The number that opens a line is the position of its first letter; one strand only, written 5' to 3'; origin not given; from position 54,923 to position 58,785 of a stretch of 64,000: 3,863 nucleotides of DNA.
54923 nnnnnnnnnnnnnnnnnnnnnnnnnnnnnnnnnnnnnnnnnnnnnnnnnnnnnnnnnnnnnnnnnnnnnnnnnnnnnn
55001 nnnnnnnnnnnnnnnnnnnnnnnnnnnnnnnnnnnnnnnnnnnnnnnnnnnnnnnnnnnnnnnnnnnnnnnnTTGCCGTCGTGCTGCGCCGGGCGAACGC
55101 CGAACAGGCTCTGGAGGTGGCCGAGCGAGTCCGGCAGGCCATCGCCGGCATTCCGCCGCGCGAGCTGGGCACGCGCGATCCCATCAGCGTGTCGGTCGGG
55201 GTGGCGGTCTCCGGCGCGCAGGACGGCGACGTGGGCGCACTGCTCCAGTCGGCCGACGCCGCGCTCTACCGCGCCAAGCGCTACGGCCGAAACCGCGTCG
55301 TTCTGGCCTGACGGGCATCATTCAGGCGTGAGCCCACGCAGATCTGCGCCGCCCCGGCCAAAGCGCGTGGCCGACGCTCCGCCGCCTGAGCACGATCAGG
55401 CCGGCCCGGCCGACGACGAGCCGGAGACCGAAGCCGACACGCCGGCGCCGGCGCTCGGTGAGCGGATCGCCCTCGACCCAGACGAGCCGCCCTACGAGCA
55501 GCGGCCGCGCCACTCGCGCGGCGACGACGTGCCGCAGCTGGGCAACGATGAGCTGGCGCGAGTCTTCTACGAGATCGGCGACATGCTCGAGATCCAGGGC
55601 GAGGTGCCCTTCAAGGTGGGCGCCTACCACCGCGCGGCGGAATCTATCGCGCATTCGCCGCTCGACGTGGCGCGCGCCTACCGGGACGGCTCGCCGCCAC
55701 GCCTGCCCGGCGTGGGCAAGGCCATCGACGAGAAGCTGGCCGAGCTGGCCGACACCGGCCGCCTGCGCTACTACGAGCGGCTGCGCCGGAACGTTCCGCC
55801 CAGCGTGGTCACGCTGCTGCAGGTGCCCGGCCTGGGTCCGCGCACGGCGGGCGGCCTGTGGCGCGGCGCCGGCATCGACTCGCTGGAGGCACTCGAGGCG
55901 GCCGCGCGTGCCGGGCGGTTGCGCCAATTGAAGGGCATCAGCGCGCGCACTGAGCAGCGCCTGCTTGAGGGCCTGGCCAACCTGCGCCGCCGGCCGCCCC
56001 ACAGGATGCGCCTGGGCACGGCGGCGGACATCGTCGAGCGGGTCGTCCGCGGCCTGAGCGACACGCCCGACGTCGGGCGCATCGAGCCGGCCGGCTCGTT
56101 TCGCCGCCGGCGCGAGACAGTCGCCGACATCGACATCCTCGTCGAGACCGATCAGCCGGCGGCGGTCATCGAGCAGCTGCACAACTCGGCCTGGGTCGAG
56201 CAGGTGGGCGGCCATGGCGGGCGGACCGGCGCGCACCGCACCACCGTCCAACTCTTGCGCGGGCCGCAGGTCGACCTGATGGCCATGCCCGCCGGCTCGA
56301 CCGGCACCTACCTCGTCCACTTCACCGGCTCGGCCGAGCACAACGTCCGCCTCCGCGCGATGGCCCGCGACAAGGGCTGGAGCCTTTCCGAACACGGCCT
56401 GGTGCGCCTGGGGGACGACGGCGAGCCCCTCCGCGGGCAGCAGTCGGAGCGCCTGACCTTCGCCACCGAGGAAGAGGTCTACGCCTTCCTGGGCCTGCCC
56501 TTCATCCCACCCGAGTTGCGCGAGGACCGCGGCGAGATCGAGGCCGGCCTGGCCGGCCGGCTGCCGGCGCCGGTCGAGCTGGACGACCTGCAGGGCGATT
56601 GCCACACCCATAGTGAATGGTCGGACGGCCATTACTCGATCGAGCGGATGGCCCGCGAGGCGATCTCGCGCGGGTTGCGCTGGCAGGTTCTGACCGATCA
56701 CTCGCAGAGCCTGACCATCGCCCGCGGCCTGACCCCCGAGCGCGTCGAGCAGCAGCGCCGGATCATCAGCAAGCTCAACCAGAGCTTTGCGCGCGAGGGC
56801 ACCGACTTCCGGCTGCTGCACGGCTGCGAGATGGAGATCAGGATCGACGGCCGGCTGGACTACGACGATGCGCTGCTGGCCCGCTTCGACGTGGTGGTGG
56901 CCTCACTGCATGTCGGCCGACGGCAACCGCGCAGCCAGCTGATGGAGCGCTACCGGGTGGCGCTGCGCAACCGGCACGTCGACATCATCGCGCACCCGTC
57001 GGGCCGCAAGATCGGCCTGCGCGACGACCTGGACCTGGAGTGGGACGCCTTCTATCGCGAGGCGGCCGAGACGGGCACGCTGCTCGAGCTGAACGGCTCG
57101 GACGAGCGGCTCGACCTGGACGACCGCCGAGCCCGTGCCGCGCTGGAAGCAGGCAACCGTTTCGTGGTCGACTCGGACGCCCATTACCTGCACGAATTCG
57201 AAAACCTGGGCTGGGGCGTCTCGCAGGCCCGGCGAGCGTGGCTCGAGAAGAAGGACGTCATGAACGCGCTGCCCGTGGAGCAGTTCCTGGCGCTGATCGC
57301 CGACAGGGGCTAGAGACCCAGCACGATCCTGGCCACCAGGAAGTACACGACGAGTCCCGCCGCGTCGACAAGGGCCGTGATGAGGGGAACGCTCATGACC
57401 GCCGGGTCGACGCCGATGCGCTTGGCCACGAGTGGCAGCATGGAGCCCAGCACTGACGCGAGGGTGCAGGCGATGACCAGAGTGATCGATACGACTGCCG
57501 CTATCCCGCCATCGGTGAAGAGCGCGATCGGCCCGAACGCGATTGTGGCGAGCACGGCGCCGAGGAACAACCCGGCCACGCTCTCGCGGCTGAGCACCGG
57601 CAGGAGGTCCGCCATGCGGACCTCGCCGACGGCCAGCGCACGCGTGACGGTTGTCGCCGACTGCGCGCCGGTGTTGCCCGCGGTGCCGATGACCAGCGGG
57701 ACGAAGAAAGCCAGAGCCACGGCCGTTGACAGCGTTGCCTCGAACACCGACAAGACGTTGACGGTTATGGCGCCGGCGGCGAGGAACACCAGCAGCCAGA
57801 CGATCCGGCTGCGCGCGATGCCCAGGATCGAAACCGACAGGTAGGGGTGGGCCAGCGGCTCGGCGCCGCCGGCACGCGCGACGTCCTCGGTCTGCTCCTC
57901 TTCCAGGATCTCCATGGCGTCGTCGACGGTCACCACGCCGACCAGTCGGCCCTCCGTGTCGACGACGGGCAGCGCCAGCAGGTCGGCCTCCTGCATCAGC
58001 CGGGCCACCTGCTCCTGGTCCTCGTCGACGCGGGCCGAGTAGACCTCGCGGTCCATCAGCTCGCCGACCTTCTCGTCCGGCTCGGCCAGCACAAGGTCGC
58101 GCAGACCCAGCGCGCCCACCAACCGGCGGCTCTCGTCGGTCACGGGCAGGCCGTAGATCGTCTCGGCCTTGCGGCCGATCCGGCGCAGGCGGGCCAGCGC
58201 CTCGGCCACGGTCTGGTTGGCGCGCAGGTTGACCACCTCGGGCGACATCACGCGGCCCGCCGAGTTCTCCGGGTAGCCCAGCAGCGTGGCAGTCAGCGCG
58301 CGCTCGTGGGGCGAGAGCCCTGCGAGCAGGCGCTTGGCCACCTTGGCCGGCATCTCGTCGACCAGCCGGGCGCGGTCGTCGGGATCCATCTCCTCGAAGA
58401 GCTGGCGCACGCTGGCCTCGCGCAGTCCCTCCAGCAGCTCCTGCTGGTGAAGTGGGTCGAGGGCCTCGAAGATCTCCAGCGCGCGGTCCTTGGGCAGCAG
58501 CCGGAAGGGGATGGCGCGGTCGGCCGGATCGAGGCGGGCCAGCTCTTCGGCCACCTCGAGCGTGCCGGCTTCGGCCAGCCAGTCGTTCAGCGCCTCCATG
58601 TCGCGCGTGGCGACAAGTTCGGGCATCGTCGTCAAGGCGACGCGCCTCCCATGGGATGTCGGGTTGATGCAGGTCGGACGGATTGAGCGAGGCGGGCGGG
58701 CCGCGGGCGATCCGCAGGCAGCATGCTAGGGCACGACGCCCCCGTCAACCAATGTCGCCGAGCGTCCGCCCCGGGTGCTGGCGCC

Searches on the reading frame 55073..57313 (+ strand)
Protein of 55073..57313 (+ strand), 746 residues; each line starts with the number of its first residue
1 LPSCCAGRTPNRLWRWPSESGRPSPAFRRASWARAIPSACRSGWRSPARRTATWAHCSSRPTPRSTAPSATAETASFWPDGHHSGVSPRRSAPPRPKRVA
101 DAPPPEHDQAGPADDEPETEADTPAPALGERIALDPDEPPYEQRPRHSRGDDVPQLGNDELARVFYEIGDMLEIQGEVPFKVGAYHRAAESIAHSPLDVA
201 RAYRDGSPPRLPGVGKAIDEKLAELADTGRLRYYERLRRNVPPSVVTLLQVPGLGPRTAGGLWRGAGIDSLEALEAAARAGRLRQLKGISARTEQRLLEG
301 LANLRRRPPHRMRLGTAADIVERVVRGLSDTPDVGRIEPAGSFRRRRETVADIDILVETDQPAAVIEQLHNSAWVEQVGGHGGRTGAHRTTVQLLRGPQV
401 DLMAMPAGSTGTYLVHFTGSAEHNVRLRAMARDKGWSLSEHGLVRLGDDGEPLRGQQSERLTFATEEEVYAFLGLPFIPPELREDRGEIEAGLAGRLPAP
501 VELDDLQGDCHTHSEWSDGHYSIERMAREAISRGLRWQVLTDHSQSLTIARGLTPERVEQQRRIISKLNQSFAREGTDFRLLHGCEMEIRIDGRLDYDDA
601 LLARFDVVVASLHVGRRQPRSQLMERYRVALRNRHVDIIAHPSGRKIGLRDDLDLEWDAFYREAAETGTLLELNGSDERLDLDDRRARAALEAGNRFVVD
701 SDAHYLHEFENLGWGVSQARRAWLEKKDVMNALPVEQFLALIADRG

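Call 63: search_protein_families(library=pfam, proteins=[window:55073-57313:+], max_evalue=0.0001)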
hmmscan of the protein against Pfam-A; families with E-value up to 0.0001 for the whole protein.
window:55073-57313:+ (746 aa): 4 families
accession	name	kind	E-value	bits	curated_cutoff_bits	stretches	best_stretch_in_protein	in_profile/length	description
PF14791.11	DNA_pol_B_thumb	-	4.8e-23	81.2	25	1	414-484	2-63/63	DNA polymerase beta thumb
PF14716.13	HHH_8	-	6.2e-15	55.8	30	1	157-231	2-73/73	Helix-hairpin-helix domain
PF14520.12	HHH_5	-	3.9e-11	43.7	27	1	247-302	3-56/57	Helix-hairpin-helix domain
PF02811.25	PHP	-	3.7e-08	34.3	26.4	1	509-646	1-133/164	PHP domain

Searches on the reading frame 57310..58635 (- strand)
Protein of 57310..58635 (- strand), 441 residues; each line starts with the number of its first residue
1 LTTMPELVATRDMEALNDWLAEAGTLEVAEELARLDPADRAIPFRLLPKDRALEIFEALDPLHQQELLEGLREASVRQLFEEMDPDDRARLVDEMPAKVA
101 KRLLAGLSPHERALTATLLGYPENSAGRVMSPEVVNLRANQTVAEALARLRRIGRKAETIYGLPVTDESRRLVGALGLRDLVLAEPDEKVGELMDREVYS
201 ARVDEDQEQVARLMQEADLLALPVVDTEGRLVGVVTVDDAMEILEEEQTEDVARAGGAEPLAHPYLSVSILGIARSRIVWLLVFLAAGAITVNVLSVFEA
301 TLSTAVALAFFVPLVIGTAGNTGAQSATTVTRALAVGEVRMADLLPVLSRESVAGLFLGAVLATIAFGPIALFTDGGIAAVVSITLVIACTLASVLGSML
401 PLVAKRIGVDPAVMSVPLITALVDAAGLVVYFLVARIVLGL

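Call 87: search_protein_families(library=pfam, proteins=[window:57310-58635:-], max_evalue=0.0001)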
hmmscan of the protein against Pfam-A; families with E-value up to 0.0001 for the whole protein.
window:57310-58635:- (441 aa): 3 families
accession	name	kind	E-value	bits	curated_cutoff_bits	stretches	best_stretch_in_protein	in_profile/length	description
PF01769.21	MgtE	-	5.9e-31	107.8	27.6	1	312-434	1-125/125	Divalent cation transporter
PF03448.22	MgtE_N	-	1.9e-24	86.6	25.9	1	27-124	5-102/102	MgtE intracellular N domain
PF00571.33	CBS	-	1.9e-22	79.7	24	2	190-245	1-56/57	CBS domain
